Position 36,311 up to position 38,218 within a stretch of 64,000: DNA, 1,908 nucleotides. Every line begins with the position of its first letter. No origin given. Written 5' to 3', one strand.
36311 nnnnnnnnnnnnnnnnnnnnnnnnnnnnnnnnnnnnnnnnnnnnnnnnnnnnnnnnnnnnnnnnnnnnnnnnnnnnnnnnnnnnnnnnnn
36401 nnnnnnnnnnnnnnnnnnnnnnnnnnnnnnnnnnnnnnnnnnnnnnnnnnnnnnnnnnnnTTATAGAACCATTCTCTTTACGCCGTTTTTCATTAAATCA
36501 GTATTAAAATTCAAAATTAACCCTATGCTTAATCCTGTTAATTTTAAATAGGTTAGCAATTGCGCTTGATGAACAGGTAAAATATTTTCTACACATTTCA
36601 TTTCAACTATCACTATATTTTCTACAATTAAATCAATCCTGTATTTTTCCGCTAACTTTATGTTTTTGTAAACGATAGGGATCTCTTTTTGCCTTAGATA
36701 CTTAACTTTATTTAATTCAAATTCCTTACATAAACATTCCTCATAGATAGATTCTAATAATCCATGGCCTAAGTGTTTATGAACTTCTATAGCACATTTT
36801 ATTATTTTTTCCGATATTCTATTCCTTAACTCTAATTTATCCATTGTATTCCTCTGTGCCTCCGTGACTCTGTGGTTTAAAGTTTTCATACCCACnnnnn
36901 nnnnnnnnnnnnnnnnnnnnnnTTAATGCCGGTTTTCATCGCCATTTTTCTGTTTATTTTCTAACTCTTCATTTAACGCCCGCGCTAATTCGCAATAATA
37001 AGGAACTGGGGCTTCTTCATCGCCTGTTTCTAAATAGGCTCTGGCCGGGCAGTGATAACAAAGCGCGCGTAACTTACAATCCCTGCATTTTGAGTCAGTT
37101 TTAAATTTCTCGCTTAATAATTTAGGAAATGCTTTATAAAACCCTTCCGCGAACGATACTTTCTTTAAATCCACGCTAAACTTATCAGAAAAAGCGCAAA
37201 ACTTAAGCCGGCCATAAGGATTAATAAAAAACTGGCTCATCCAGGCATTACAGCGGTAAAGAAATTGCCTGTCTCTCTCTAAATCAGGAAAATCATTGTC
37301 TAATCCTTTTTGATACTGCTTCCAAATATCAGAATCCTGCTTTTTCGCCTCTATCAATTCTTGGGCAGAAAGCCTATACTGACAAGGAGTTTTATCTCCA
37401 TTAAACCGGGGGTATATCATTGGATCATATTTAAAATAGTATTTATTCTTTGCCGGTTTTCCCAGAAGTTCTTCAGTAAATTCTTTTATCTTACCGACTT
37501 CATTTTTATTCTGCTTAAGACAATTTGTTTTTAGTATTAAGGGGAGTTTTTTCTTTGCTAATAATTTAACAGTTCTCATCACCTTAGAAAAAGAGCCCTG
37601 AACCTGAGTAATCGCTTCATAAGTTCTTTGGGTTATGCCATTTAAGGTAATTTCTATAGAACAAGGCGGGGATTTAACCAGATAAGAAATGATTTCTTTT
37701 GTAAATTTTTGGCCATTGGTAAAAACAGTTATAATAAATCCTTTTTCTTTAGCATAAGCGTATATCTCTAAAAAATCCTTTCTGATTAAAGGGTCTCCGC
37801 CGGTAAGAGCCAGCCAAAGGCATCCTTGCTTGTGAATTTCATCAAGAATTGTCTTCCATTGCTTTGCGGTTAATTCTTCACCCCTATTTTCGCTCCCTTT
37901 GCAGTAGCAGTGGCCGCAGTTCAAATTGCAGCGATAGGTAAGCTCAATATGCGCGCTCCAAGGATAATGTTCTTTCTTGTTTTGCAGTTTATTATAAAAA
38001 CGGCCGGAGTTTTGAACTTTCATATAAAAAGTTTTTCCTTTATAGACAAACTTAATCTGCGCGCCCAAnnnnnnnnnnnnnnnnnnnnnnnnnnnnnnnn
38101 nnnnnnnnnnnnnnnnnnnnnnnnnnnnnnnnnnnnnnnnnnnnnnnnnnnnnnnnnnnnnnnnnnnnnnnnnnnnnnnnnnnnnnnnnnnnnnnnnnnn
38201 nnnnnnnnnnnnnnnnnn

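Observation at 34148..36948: AbiE abortive-infection module and a GxxExxY gene inserted into the rSAM operon, leaving three copies of the rSAM-A 5' end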

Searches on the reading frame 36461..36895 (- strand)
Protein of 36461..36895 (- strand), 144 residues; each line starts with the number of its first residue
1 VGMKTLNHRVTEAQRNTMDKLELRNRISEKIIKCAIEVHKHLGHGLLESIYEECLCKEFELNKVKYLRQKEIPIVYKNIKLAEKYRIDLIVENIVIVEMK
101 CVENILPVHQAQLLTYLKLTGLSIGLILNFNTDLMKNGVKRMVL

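Call 5: search_protein_families(library=pfam, proteins=[window:36461-36895:-], max_evalue=0.01)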
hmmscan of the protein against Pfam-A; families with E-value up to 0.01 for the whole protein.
window:36461-36895:- (144 aa): 2 families
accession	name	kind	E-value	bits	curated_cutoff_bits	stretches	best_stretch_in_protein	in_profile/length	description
PF13366.12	PDDEXK_3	-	6.4e-43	146.3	22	1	26-142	2-117/117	PD-(D/E)XK nuclease superfamily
PF01930.23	Cas_Cas4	-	0.003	18.1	22.7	1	68-118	44-90/160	Domain of unknown function DUF83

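Call 27: search_protein_families(library=padloc, proteins=[window:36461-36895:-], max_evalue=0.01)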
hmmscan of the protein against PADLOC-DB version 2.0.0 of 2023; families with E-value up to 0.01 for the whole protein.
window:36461-36895:- (144 aa): 2 families
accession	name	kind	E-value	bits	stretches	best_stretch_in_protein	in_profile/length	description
PDLC01611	Cas4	-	0.0026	16.1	1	77-119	46-89/158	"CAS-I,CAS-II,CAS-III,CAS-IV,CAS-V,CAS-VI; acquisition_associated"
PDLC01771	Cas4b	-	0.0035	15.6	1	65-119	39-91/162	-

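Call 28: search_protein_families(library=ncbifam, proteins=[window:36461-36895:-], max_evalue=0.01)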
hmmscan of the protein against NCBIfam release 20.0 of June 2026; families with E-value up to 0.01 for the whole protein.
window:36461-36895:- (144 aa): 1 family
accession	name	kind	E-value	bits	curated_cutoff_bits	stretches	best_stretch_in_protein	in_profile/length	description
TIGR04256.1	GxxExxY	subfamily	3e-44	150.1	35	1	27-143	2-116/116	GxxExxY protein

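Call 33: find_homologous_proteins(query=window:36461-36844:-, max_evalue=1e-20)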
Query window:36461-36844:- (127 aa): 1570 proteins with E <= 1e-20 among 1712 candidates; the best 120 are listed.
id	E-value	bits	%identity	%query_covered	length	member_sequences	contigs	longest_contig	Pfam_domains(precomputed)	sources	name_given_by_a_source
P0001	1.5e-73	263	100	100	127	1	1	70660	PF13366.13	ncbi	ncbi:MAG: GxxExxY protein [Candidatus Omnitrophota bacterium]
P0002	1.8e-62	227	85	100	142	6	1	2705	PF13366.13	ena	-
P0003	2.3e-57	211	77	99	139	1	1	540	PF13366.13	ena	-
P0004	3.7e-57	210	78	99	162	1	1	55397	PF13366.13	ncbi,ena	-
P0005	4.2e-57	210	76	99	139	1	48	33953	PF13366.13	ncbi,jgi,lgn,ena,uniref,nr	ncbi:MAG: GxxExxY protein [bacterium (Candidatus Ratteibacteria) CG_4_9_14_3_um_filter_41_21]|uniref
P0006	1.8e-56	208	75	99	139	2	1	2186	PF13366.13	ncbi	-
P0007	2.6e-55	204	77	99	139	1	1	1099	PF13366.13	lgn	-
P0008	1.6e-54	202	75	98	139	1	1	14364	PF13366.13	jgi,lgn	jgi:GxxExxY protein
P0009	2.3e-54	201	79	98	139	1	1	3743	PF13366.13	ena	-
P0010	9.6e-54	199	76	99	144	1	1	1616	PF13366.13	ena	-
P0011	2.1e-53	198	78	94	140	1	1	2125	PF13366.13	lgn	-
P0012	3.3e-53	197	71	99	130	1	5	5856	PF13366.13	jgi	jgi:GxxExxY protein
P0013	2.3e-52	195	73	99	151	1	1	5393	PF13366.13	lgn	-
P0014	5.1e-51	190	73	94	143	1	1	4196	PF13366.13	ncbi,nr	ncbi:MAG: GxxExxY protein [bacterium]|nr:GxxExxY protein [bacterium]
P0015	1.1e-49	186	66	98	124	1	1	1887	PF13366.13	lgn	-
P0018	6.7e-48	180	66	98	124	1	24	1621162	PF13366.13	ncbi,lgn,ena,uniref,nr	ncbi:MAG: GxxExxY protein [Candidatus Edwardsbacteria bacterium RIFOXYD12_FULL_50_11]|uniref:GxxExxY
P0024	8.3e-44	167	67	94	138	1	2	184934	PF13366.13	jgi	jgi:GxxExxY protein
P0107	1.6e-37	147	54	94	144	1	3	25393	PF13366.13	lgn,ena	-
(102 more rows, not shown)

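Call 34: find_encoding_contigs(protein=P0002, flank=3000, max_places=3)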
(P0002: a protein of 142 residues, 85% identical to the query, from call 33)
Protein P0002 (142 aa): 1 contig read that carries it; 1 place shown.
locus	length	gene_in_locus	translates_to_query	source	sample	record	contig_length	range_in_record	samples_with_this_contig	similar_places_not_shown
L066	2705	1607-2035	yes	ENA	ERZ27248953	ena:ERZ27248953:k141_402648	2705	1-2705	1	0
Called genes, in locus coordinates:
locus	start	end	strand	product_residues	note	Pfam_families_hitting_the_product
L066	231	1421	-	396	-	PF00579:tRNA-synt_1b, PF01479:S4 (faint)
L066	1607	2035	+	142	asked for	PF13366:PDDEXK_3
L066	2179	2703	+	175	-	?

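Call 35: find_encoding_contigs(protein=P0004, flank=3000, max_places=3)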
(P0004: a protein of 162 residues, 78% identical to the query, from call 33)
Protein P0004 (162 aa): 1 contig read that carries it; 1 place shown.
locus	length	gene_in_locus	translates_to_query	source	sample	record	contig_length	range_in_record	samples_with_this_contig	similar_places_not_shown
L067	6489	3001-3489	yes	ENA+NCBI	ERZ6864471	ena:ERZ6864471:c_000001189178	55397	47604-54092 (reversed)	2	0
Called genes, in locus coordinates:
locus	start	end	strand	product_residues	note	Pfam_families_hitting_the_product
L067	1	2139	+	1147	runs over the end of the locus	?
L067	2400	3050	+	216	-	-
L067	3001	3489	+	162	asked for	PF13366:PDDEXK_3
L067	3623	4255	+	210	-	PF01891:CbiM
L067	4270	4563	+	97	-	PF13190:PDGLE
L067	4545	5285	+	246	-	PF02361:CbiQ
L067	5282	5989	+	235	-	PF00005:ABC_tran, PF02463:SMC_N (weak), PF13304:AAA_21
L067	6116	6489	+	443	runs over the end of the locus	PF07977:FabA, PF22817:ApeP-like (weak), PF22818:ApeI-like, PF25084:LbH_EIF2B (weak), PF00132:Hexapep (weak), PF25087:GMPPB_C, PF00132:Hexapep, PF13720:Acetyltransf_11, +4 more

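Call 36: find_encoding_contigs(protein=P0005, flank=3000, max_places=8)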
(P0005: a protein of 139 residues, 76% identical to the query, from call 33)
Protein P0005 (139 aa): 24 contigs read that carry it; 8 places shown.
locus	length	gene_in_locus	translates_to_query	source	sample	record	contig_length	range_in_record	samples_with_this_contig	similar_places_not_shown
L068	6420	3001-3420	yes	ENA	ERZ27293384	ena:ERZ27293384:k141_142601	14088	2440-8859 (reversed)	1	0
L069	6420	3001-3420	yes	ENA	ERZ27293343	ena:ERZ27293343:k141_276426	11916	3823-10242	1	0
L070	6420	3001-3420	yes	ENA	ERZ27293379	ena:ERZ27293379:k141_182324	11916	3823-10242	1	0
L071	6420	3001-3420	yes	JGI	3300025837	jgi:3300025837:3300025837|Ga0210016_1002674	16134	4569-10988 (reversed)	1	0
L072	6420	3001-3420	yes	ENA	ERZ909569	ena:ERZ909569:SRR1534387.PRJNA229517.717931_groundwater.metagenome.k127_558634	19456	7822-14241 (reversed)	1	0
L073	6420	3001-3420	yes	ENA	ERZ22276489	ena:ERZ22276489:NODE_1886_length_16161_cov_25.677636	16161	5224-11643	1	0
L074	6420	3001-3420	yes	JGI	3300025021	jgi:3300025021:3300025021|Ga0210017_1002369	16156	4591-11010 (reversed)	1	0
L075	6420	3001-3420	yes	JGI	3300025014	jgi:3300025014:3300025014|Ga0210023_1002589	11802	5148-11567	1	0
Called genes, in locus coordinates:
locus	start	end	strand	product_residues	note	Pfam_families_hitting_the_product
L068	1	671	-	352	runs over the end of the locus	PF00291:PALP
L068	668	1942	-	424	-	PF03447:NAD_binding_3, PF00742:Homoserine_dh, PF01842:ACT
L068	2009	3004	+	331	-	PF01300:Sua5_yciO_yrdC, PF01451:LMWPc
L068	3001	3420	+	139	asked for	PF13366:PDDEXK_3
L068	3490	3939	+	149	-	PF02502:LacAB_rpiB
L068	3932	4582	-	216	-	PF00730:HhH-GPD, PF00633:HHH (weak)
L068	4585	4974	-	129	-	-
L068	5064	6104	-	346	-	PF01261:AP_endonuc_2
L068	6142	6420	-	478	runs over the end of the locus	-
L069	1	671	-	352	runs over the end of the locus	PF00291:PALP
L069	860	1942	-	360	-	PF03447:NAD_binding_3, PF00742:Homoserine_dh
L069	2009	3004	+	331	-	PF01300:Sua5_yciO_yrdC, PF01451:LMWPc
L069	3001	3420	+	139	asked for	PF13366:PDDEXK_3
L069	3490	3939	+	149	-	PF02502:LacAB_rpiB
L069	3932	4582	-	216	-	PF00730:HhH-GPD, PF00633:HHH (weak)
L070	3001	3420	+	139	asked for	PF13366:PDDEXK_3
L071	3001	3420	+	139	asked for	PF13366:PDDEXK_3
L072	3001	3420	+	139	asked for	PF13366:PDDEXK_3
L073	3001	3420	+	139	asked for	PF13366:PDDEXK_3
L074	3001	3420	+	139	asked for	PF13366:PDDEXK_3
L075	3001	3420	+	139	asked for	PF13366:PDDEXK_3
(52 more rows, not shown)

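Call 61: search_solved_structures(query=window:36461-36844:-, max_evalue=0.01)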
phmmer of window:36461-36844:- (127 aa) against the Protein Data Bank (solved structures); distinct sequences matched with E-value up to 0.01: 0.

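Call 66: find_encoding_contigs(protein=P0018, flank=1200, max_places=2)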
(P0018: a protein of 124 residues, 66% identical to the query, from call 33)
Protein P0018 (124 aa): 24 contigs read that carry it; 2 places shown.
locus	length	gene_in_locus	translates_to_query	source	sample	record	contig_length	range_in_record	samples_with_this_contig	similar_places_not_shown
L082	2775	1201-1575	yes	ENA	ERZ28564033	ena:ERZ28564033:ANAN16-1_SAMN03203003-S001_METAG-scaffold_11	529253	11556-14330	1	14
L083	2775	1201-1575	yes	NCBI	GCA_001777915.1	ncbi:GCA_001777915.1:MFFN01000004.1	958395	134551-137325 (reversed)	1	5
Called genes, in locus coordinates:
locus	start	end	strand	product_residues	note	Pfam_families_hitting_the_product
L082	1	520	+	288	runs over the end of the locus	PF02629:CoA_binding, PF00549:Ligase_CoA, PF13607:Succ_CoA_lig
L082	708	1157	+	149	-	PF13237:Fer4_10 (weak), PF13183:Fer4_8, PF13187:Fer4_9, PF13534:Fer4_17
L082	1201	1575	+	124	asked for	PF13366:PDDEXK_3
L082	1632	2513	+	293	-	PF02754:CCG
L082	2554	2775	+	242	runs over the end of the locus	PF13534:Fer4_17 (faint), PF14691:Fer4_20 (weak), PF13237:Fer4_10, PF12838:Fer4_7 (weak), PF13183:Fer4_8 (weak), PF13187:Fer4_9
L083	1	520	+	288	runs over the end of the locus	PF02629:CoA_binding, PF00549:Ligase_CoA, PF13607:Succ_CoA_lig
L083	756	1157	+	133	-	PF13237:Fer4_10 (weak), PF13183:Fer4_8, PF13187:Fer4_9, PF13534:Fer4_17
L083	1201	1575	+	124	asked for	PF13366:PDDEXK_3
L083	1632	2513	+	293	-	PF02754:CCG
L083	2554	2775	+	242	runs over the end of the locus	PF13534:Fer4_17 (faint), PF14691:Fer4_20 (weak), PF13237:Fer4_10, PF12838:Fer4_7 (weak), PF13183:Fer4_8 (weak), PF13187:Fer4_9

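Call 67: find_encoding_contigs(protein=P0024, flank=1200, max_places=2)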
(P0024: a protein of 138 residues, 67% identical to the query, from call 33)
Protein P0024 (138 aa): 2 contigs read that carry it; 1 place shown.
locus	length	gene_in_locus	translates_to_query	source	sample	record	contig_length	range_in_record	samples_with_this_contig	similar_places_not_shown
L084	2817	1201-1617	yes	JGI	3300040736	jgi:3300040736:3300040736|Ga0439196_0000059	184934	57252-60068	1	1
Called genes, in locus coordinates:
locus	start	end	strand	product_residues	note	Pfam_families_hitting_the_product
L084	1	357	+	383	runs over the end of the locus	PF02771:Acyl-CoA_dh_N, PF02770:Acyl-CoA_dh_M, PF00441:Acyl-CoA_dh_1, PF22924:ACOX_C_alpha1 (weak), PF08028:Acyl-CoA_dh_2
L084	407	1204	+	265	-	PF10502:Peptidase_S26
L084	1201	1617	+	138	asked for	PF13366:PDDEXK_3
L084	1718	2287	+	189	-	PF14512:TM1586_NiRdase (weak), PF00881:Nitroreductase, PF14512:TM1586_NiRdase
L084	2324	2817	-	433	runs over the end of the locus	-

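Call 68: find_encoding_contigs(protein=P0107, flank=1200, max_places=2)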
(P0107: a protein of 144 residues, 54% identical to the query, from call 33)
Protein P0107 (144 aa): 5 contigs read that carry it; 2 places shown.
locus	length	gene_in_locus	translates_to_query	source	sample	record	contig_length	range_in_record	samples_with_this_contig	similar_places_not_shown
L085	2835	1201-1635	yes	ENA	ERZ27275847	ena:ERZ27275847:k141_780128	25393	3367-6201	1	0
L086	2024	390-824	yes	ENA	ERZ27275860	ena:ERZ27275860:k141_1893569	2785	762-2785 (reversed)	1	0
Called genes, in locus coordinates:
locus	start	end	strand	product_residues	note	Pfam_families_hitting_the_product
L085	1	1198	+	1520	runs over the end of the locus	?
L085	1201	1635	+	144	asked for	PF13366:PDDEXK_3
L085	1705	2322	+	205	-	PF13181:TPR_8 (faint), PF00515:TPR_1 (faint), PF07719:TPR_2 (faint), PF13414:TPR_11 (faint), PF13176:TPR_7 (faint), PF13424:TPR_12, PF13432:TPR_16, PF14559:TPR_19, +1 more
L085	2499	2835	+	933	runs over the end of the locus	PF13205:Big_5, PF00963:Cohesin (weak), PF13860:FlgD_ig (weak)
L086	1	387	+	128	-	?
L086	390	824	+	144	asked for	PF13366:PDDEXK_3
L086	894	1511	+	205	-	PF00515:TPR_1 (faint), PF07719:TPR_2 (faint), PF12968:DUF3856 (faint), PF13174:TPR_6 (faint), PF13424:TPR_12, PF13432:TPR_16, PF13414:TPR_11 (weak), PF14559:TPR_19, +3 more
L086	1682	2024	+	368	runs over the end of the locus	?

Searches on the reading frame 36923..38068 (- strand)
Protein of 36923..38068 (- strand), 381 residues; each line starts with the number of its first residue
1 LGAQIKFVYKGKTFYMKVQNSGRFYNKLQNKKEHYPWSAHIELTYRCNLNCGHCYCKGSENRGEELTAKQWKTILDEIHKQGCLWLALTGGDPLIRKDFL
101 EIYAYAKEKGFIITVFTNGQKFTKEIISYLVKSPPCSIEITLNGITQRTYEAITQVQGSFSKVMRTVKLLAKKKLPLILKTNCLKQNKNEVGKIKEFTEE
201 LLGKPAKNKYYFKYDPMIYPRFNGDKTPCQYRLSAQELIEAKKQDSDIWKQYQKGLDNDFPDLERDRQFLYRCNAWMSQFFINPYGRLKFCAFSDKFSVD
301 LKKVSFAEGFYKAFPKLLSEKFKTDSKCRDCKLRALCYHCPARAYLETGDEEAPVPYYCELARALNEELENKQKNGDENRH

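Call 5: search_protein_families(library=pfam, proteins=[window:36923-38068:-], max_evalue=0.01)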
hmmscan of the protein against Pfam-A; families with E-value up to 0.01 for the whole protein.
window:36923-38068:- (381 aa): 3 families
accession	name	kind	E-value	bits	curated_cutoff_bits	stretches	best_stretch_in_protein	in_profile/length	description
PF04055.27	Radical_SAM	-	6e-23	82.3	29.5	1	41-196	1-164/166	Radical SAM superfamily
PF13353.11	Fer4_12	-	2.2e-05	25.2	22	1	46-121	14-93/137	4Fe-4S single cluster domain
PF13186.11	SPASM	-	0.0082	16.8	21.5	0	273-332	1-67/67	Iron-sulfur cluster-binding domain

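Call 28: search_protein_families(library=ncbifam, proteins=[window:36923-38068:-], max_evalue=0.01)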
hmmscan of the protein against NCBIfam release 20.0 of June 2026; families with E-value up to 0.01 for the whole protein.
window:36923-38068:- (381 aa): 73 families (the best 25 are shown)
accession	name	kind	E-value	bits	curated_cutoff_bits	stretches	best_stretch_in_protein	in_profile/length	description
TIGR04545.1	rSAM_ahbD_hemeb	equivalog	2.6e-35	122.5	500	2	42-201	5-165/339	heme b synthase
TIGR04055.1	rSAM_NirJ2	equivalog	3.2e-34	118.9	500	2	44-201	7-164/326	putative heme d1 biosynthesis radical SAM protein NirJ2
TIGR04053.2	TIGR04053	equivalog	6.2e-27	94.8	395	1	34-200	5-175/366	TIGR04053 family radical SAM/SPASM domain-containing protein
TIGR03962.1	mycofact_rSAM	equivalog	6.7e-27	94.5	265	1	39-195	14-170/339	mycofactocin radical SAM maturase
TIGR04250.1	SCM_rSAM_ScmE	equivalog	8.3e-26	90.7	400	2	36-206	2-173/358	SynChlorMet cassette radical SAM/SPASM protein ScmE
TIGR04051.1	rSAM_NirJ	equivalog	1e-25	90.5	515.45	1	42-212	7-173/354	heme d1 biosynthesis radical SAM protein NirJ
TIGR02109.1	PQQ_syn_pqqE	equivalog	1.4e-25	90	381.35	1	36-205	6-176/358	pyrroloquinoline quinone biosynthesis protein PqqE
TIGR04546.1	rSAM_ahbC_deAc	equivalog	7.5e-24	84.2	650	1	41-200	43-202/390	12,18-didecarboxysiroheme deacetylase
TIGR02668.1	moaA_archaeal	equivalog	4e-22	78.6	325.25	1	40-200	13-175/303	GTP 3',8-cyclase MoaA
NF050035.1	rSAM_WgK_link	exception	7.9e-21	74.4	650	1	34-191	6-164/367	radical SAM/SPASM peptide maturase WgkB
TIGR04054.1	rSAM_NirJ1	equivalog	2.2e-20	72.6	650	1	42-200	41-199/387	putative heme d1 biosynthesis radical SAM protein NirJ1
TIGR04403.1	rSAM_skfB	equivalog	3.1e-20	72.3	300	1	33-194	100-260/402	sporulation killing factor system radical SAM maturase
NF001199.0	PRK00164.2-1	equivalog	2.4e-19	69.6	231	1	39-200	14-177/308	GTP 3',8-cyclase MoaA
TIGR04133.1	rSAM_w_lipo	hypoth_equivalog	3.1e-19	69.1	425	1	30-337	17-327/350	TIGR04133 family radical SAM/SPASM protein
NF012164.0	AlbA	equivalog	8e-19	67.4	850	1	34-299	110-365/442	subtilosin maturase AlbA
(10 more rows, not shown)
